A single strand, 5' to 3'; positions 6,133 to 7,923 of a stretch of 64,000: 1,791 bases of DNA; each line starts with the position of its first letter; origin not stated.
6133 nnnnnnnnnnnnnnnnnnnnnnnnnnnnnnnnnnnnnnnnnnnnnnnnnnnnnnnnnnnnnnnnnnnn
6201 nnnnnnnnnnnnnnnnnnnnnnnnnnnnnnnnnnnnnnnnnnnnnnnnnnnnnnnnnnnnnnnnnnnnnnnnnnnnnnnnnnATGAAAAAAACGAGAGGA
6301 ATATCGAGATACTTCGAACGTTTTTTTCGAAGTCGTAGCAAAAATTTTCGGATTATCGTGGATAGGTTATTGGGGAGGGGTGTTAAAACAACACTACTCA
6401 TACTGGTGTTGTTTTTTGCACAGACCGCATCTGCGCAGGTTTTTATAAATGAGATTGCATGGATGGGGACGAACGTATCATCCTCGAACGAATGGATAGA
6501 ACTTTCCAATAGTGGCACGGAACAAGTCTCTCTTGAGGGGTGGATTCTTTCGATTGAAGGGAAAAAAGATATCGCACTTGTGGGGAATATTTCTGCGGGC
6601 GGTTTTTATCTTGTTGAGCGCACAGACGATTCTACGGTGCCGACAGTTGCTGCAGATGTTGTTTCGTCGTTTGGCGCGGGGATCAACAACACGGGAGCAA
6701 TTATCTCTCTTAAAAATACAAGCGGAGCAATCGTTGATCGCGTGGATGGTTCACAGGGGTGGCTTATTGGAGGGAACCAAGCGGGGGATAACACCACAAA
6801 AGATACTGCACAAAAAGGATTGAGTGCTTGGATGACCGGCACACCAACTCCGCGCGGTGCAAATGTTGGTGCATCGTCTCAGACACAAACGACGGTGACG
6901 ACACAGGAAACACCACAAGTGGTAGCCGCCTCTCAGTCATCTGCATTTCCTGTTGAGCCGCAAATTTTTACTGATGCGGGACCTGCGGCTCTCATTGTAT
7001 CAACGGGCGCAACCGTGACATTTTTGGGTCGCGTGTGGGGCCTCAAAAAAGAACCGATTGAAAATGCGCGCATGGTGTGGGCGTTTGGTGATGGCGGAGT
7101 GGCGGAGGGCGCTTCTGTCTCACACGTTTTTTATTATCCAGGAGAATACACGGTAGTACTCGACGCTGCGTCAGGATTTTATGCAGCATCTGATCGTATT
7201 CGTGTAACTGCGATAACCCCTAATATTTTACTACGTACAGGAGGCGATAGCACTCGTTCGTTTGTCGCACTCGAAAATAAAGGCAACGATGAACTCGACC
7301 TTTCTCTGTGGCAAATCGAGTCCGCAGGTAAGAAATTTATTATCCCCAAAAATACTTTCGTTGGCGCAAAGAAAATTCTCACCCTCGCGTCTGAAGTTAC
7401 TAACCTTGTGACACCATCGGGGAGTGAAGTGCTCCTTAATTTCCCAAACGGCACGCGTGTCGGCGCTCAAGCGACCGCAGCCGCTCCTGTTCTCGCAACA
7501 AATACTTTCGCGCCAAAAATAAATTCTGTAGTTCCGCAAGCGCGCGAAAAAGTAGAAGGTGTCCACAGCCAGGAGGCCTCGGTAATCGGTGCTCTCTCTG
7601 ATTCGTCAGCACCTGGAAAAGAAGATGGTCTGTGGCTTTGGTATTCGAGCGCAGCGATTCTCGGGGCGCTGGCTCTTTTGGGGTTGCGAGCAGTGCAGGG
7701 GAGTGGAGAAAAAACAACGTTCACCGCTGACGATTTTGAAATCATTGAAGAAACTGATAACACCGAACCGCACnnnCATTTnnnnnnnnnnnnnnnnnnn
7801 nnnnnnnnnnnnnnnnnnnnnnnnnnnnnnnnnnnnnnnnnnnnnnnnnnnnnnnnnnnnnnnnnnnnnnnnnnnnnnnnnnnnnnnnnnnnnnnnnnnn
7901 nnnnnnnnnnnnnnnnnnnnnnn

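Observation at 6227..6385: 20-bp perfect inverted repeats bracketing 119 bp at the 5' end of the LTD surface-protein gene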

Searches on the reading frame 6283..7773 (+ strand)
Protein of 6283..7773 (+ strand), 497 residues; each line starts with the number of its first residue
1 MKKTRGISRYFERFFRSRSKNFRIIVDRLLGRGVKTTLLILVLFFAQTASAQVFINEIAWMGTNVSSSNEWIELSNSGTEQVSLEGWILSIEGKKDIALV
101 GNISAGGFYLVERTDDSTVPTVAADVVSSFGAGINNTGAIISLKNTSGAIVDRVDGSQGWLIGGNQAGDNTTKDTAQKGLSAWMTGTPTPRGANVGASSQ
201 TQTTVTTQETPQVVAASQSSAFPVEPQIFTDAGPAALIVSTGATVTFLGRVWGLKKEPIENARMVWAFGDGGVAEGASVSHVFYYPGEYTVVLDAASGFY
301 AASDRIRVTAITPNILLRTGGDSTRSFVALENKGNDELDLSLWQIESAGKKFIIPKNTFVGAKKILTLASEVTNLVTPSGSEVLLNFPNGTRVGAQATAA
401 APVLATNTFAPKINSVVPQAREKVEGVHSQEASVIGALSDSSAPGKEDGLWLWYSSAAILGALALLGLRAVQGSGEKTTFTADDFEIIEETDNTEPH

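Call 13: search_protein_families(library=pfam, proteins=[window:6283-7773:+], max_evalue=0.01)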
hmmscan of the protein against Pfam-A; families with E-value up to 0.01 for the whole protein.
window:6283-7773:+ (497 aa): 3 families
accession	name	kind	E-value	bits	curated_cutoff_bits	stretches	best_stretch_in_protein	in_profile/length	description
PF00932.25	LTD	-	2.4e-19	70.2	34.3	2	47-155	2-106/109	Lamin Tail Domain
PF18911.6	PKD_4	-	2.1e-08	34.5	27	1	260-297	33-70/85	PKD domain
PF00801.26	PKD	-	8.5e-08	32.5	23.5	1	237-309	9-79/80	PKD domain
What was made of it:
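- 6217..7776 (+): LTD/PKD surface-protein ORF with the proposed true start ATG 6217, which overlaps the T4CP stop (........). The presequence is 71 aa, ending in the predicted cleavage site ASA|Q at 6429/6430. Pfam LTD and PKD (call 13).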

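Call 15: find_related_loci(query=window:6430-7773:+, collection=genome_contigs, flank=3000)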
Query window:6430-7773:+ (448 aa) in genome_contigs; peptide patterns used: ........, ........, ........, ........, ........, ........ (x = any residue, [..] = any of these).
329 stretches matched a pattern; 17 encode a relative of the query (tblastn E <= 1e-3); 17 distinct loci.
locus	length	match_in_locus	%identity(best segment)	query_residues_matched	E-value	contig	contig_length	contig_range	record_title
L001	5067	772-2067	43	1-444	2e-101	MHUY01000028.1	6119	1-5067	MAG: Candidatus Yonathbacteria bacterium RIFOXYC2_FULL_47_9 rifoxyc2_full_scaffold_3772, whole genome shotgun sequence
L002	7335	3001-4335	42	1-448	3e-95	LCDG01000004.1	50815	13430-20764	MAG: Candidatus Nomurabacteria bacterium GW2011_GWC2_42_20 UV12_C0004, whole genome shotgun sequence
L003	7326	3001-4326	39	1-448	2e-83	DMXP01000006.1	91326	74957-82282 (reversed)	MAG TPA_asm: Candidatus Yonathbacteria bacterium isolate UBA11698 contig_439, whole genome shotgun sequence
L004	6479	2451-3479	40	2-340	1e-77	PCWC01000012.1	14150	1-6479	MAG: Parcubacteria group bacterium CG11_big_fil_rev_8_21_14_0_20_39_22 CG11_8_21_14_0.20_scaffold_2589_c, whole genome s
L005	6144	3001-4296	39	1-448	2e-74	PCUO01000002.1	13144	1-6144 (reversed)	MAG: Candidatus Yonathbacteria bacterium CG17_big_fil_post_rev_8_21_14_2_50_43_9 CG17_8_21_14_2.50_scaffold_2422_c, whol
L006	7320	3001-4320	40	1-448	6e-74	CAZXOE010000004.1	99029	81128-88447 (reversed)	MAG TPA_asm: uncultured Candidatus Saccharibacteria bacterium isolate ERP113451_co1_174 genome assembly, contig: NODE_11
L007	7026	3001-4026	34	1-344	3e-53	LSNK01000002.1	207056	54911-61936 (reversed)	MAG: Parcubacteria group bacterium M6-OD1-1 Contig5152, whole genome shotgun sequence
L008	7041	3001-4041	37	1-344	3e-53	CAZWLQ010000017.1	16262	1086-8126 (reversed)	MAG TPA_asm: uncultured Candidatus Saccharibacteria bacterium isolate SRP286056_co2_589 genome assembly, contig: NODE_56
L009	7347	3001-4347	38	1-441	9e-82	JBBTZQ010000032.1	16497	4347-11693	MAG: Patescibacteria group bacterium isolate H41-bin181_1 H41_bin181_1_000000000032, whole genome shotgun sequence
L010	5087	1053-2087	31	4-342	9e-48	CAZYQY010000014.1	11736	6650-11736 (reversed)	MAG TPA_asm: uncultured Candidatus Saccharibacteria bacterium isolate binchicken_co100_35 genome assembly, contig: NODE_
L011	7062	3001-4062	35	2-345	1e-47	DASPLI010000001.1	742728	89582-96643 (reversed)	MAG TPA_asm: Candidatus Paceibacterota bacterium isolate SMAG_U12059 k141_213345, whole genome shotgun sequence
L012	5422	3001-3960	32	1-319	6e-36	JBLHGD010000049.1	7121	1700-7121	MAG: Candidatus Azotimanducaceae bacterium isolate 3300054976_96 Ga0535667_0023695, whole genome shotgun sequence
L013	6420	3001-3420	41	1-145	3e-31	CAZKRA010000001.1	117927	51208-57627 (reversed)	MAG TPA_asm: uncultured Candidatus Saccharibacteria bacterium isolate binchicken_co218_408 genome assembly, contig: NODE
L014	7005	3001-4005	39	4-168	2e-30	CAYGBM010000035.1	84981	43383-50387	MAG TPA_asm: uncultured Candidatus Saccharibacteria bacterium isolate ERP108616_co1_44 genome assembly, contig: k119_133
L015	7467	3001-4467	41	4-326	2e-30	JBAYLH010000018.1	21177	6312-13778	MAG: Candidatus Buchananbacteria bacterium isolate SO_2016_GW1_99 scaffold04322_OW334_2016, whole genome shotgun sequenc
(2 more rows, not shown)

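Call 33: find_homologous_proteins(query=window:6430-7773:+, max_evalue=1e-30)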
Query window:6430-7773:+ (448 aa): 255 proteins with E <= 1e-30 among 8000 candidates; the best 120 are listed.
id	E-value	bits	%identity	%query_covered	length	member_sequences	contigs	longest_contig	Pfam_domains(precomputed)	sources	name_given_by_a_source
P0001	3.1e-279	944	100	98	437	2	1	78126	PF00801.27,PF00932.26,PF18911.7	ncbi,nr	ncbi:MAG: lamin tail domain-containing protein [Candidatus Pacebacteria bacterium]|nr:lamin tail dom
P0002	6.0e-159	548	59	99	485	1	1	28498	PF00801.27,PF00932.26,PF18911.7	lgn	-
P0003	3.8e-157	542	60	91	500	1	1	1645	PF00801.27,PF00932.26,PF18911.7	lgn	-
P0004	1.2e-154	534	58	99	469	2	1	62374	PF00801.27,PF00932.26,PF18911.7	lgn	-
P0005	8.6e-154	531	58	100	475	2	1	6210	PF00801.27,PF00932.26,PF18911.7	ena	-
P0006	8.0e-153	528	56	100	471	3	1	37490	PF00801.27,PF00932.26,PF18911.7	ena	-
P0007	2.0e-152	526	57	99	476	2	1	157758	PF00801.27,PF00932.26,PF18911.7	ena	-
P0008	2.8e-152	526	56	98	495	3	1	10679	PF00801.27,PF00932.26,PF18911.7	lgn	-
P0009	9.3e-152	524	57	99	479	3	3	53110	PF00801.27,PF00932.26,PF18911.7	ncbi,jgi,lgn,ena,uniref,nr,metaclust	ncbi:hypothetical protein AUJ77_00250 [Candidatus Nomurabacteria bacterium CG1_02_43_90]|uniref:PKD 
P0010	1.5e-151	523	57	99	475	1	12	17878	PF00801.27,PF00932.26,PF18911.7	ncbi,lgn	-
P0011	4.3e-151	522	57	99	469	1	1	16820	PF00801.27,PF00932.26,PF18911.7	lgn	-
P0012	1.3e-150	520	57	99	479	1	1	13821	PF00801.27,PF00932.26,PF18911.7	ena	-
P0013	3.4e-148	512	57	100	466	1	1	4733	PF00801.27,PF00932.26,PF18911.7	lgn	-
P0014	2.3e-136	473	52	98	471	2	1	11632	PF00801.27,PF00932.26,PF18911.7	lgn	-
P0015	1.5e-134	467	53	98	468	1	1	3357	PF00801.27,PF00932.26,PF18911.7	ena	-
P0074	3.1e-80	288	41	100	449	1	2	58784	PF00801.27,PF00932.26,PF18911.7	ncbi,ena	-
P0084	1.2e-75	273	40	100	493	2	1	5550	PF00801.27,PF00932.26,PF18911.7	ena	-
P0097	7.7e-71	258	39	98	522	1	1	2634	PF00801.27,PF00932.26,PF18911.7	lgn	-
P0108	1.2e-67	247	38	98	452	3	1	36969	PF00801.27,PF00932.26,PF18911.7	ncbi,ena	-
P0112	7.3e-66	241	38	100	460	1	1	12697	PF00801.27,PF00932.26,PF18911.7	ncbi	-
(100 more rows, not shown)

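Call 36: find_encoding_contigs(protein=P0084, flank=3000, max_places=10)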
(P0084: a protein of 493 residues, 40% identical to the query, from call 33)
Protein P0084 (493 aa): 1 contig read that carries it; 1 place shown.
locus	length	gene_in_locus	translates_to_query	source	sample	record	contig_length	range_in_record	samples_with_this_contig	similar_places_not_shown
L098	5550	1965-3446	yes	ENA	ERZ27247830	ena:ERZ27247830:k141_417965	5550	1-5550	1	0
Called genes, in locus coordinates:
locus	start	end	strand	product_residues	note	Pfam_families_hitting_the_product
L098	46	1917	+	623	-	PF01935:DUF87 (faint), PF10412:TrwB_AAD_bind, PF12696:TraG-D_C (weak)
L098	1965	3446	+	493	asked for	PF00932:LTD, PF00801:PKD, PF18911:PKD_4, PF00932:LTD (weak)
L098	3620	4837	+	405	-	PF13439:Glyco_transf_4 (weak), PF13579:Glyco_trans_4_4 (weak), PF00534:Glycos_transf_1, PF13692:Glyco_trans_1_4, PF13524:Glyco_trans_1_2, PF20706:GT4-conflict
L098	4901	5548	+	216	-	?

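Call 37: find_encoding_contigs(protein=P0097, flank=3000, max_places=10)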
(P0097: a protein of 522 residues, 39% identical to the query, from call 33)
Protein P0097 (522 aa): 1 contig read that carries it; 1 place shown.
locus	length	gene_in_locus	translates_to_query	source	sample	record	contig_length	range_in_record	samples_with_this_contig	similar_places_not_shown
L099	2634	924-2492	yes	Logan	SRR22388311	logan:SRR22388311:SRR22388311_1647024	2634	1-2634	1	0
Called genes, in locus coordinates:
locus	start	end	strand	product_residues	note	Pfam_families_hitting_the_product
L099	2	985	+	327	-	?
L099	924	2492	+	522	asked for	PF00932:LTD, PF00801:PKD, PF18911:PKD_4, PF00932:LTD (weak)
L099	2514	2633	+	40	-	?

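Call 38: find_encoding_contigs(protein=P0001, flank=10000, max_places=5)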
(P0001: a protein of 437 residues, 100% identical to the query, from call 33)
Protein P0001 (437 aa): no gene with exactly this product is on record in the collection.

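Call 66: find_encoding_contigs(protein=P0074, flank=2500, max_places=10)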
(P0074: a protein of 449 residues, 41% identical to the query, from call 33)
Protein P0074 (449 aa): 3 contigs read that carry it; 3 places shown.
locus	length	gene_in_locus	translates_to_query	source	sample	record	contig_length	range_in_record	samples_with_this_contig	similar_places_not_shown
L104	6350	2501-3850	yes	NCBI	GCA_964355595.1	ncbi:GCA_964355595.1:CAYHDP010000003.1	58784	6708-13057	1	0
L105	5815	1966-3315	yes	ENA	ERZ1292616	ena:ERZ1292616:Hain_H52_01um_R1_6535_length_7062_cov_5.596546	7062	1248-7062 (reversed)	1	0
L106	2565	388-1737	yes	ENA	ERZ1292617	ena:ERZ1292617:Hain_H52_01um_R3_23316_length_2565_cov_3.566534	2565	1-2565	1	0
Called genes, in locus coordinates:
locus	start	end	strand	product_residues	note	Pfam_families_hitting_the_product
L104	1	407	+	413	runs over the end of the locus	PF13200:DUF4015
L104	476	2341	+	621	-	PF01935:DUF87 (weak), PF10412:TrwB_AAD_bind, PF12696:TraG-D_C (weak)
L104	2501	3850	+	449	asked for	PF00932:LTD, PF00801:PKD, PF18911:PKD_4, PF00932:LTD (weak)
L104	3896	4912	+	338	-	PF00106:adh_short, PF01073:3Beta_HSD, PF01370:Epimerase, PF02719:Polysacc_synt_2, PF04321:RmlD_sub_bind, PF08659:KR, PF16363:GDP_Man_Dehyd, PF13460:NAD_binding_10 (weak), +1 more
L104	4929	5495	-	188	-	PF00535:Glycos_transf_2 (weak)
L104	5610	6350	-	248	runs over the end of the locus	PF00483:NTP_transferase, PF12804:NTP_transf_3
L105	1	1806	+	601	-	?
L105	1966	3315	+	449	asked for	PF00932:LTD, PF00801:PKD, PF18911:PKD_4, PF00932:LTD (weak)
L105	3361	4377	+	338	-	PF00106:adh_short, PF01073:3Beta_HSD, PF01370:Epimerase, PF02719:Polysacc_synt_2, PF04321:RmlD_sub_bind, PF08659:KR, PF16363:GDP_Man_Dehyd, PF13460:NAD_binding_10 (weak), +1 more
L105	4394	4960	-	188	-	PF00535:Glycos_transf_2 (weak)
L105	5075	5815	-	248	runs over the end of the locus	PF00483:NTP_transferase, PF12804:NTP_transf_3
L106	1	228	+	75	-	?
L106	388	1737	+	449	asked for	PF00932:LTD, PF00801:PKD, PF18911:PKD_4, PF00932:LTD (weak)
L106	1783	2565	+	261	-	?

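Call 67: find_encoding_contigs(protein=P0108, flank=2500, max_places=10)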
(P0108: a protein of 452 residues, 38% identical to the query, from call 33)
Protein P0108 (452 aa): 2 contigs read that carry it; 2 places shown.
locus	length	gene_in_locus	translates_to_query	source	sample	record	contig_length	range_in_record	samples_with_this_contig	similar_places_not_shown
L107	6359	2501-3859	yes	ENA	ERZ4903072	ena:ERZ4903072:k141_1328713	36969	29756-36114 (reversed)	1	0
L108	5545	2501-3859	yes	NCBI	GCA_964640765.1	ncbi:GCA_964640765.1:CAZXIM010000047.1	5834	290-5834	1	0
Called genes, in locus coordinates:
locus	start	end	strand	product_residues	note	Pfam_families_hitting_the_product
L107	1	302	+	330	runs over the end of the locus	PF13310:Virulence_RhuM, PF02661:Fic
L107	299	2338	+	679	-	PF01935:DUF87 (weak), PF10412:TrwB_AAD_bind, PF12696:TraG-D_C (weak)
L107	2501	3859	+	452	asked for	PF00932:LTD, PF00801:PKD (weak), PF18911:PKD_4, PF00932:LTD (weak)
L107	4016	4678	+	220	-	PF13338:AbiEi_4 (weak)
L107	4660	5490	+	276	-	PF08843:AbiEii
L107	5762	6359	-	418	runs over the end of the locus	-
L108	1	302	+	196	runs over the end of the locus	?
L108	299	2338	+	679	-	PF01935:DUF87 (weak), PF10412:TrwB_AAD_bind, PF12696:TraG-D_C (weak)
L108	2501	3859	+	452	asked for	PF00932:LTD, PF00801:PKD (weak), PF18911:PKD_4, PF00932:LTD (weak)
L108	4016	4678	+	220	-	PF13338:AbiEi_4 (weak)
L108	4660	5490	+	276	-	PF08843:AbiEii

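Call 68: find_encoding_contigs(protein=P0112, flank=2500, max_places=10)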
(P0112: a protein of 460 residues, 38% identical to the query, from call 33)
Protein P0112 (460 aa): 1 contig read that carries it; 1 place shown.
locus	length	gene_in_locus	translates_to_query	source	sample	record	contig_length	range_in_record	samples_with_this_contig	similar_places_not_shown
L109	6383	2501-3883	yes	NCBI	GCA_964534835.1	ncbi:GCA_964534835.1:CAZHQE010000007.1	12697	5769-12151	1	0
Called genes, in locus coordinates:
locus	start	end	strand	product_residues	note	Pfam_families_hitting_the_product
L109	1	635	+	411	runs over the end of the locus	PF13200:DUF4015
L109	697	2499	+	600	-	PF01935:DUF87 (weak), PF10412:TrwB_AAD_bind, PF12696:TraG-D_C (weak)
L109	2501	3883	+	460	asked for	PF00932:LTD, PF00801:PKD, PF18911:PKD_4, PF00932:LTD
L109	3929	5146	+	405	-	PF13439:Glyco_transf_4 (faint), PF13579:Glyco_trans_4_4 (weak), PF00534:Glycos_transf_1, PF13692:Glyco_trans_1_4, PF13524:Glyco_trans_1_2, PF20706:GT4-conflict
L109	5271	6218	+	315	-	PF01073:3Beta_HSD, PF01370:Epimerase, PF02719:Polysacc_synt_2, PF04321:RmlD_sub_bind, PF07993:NAD_binding_4, PF13460:NAD_binding_10, PF16363:GDP_Man_Dehyd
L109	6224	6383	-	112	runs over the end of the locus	PF05050:Methyltransf_21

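Call 94: list_cluster_members(proteins=[P0001, P0121, P0084])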
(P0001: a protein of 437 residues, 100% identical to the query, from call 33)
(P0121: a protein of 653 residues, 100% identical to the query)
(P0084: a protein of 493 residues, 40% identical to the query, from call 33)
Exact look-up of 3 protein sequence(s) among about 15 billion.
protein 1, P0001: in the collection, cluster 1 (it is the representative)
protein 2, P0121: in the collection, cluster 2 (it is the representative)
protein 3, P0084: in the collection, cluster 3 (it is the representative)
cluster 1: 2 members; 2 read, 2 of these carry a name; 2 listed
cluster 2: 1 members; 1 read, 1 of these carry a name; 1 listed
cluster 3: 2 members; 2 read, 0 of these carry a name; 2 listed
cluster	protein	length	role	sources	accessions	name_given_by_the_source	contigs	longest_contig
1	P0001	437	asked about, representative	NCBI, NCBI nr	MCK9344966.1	MAG: lamin tail domain-containing protein [Candidatus Pacebacteria bacterium] | lamin tail domain-containing protein [Candidatus Paceibacterota bacterium]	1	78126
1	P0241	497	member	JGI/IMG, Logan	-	hypothetical protein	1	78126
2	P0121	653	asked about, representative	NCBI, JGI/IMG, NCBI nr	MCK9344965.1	MAG: type IV secretion system DNA-binding domain-containing protein [Candidatus ... | hypothetical protein | type IV secretion system DNA-binding domain-containing protein [Candidatus Paceibacterota ...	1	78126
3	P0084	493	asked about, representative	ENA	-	-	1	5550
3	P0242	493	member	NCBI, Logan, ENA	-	-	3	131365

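Call 95: find_encoding_contigs(protein=P0241, flank=3000, max_places=10)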
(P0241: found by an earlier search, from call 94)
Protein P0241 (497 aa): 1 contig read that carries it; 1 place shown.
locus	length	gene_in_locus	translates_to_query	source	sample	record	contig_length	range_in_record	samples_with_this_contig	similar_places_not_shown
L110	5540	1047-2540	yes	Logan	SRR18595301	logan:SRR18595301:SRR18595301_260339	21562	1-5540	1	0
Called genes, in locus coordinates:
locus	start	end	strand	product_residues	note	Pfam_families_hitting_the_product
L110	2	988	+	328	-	?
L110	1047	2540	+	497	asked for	PF00932:LTD, PF00801:PKD, PF18911:PKD_4, PF00932:LTD (weak)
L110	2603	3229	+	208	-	-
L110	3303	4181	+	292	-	PF01073:3Beta_HSD, PF01370:Epimerase, PF02719:Polysacc_synt_2 (faint), PF04321:RmlD_sub_bind (weak), PF16363:GDP_Man_Dehyd, PF07993:NAD_binding_4 (faint)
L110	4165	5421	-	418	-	PF00534:Glycos_transf_1 (weak)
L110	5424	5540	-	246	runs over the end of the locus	PF13489:Methyltransf_23 (weak), PF13649:Methyltransf_25 (weak)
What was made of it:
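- Tried and rejected: It succeeded through the JGI gene call P0241 (call 95).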
